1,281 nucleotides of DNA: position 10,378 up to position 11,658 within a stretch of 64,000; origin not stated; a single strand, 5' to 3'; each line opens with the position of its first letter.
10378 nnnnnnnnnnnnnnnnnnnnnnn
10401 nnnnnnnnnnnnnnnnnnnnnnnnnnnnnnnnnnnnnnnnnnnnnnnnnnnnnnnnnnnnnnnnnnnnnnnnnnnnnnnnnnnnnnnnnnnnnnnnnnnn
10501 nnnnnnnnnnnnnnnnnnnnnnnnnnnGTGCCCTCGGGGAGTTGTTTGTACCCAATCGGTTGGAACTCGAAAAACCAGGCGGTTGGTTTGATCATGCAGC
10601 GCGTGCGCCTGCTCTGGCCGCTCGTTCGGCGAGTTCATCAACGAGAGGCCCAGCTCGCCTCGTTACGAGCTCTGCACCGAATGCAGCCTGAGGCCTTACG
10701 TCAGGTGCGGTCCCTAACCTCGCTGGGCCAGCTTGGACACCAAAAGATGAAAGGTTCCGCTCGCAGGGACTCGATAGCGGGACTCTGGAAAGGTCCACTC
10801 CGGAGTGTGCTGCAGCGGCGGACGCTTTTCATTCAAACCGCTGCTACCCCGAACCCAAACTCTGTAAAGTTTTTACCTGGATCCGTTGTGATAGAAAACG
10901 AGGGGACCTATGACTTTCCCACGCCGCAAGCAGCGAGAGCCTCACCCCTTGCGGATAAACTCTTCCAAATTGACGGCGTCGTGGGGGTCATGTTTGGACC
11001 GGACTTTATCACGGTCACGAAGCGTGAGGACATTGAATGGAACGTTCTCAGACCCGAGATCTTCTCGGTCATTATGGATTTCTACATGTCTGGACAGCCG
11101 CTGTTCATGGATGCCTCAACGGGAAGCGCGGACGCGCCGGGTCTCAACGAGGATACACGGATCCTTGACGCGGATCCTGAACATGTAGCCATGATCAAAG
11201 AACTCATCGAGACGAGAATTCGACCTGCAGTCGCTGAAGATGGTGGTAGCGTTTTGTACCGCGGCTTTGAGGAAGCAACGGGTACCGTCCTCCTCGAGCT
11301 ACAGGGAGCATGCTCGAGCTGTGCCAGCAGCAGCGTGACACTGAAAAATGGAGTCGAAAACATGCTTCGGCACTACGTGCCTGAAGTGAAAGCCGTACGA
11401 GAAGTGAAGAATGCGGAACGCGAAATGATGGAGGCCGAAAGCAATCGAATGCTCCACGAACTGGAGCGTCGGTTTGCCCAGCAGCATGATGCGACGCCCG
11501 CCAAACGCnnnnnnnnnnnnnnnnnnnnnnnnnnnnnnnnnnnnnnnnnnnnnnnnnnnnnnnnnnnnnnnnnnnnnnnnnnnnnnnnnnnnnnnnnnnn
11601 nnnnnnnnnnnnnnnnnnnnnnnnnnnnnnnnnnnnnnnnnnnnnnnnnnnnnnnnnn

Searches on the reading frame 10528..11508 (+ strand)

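Call 30: search_protein_families(library=pfam, proteins=[window:10528-11508:+], max_evalue=0.00001)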
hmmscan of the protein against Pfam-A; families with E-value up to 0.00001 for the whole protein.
window:10528-11508:+ (327 aa): 2 families
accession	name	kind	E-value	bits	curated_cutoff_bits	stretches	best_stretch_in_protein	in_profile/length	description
PF08712.16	Nfu_N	-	1.3e-31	108.9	27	1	102-189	1-88/88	Scaffold protein Nfu/NifU N terminal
PF01106.22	NifU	-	8.6e-25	87.1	27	1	223-290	1-66/67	NifU-like domain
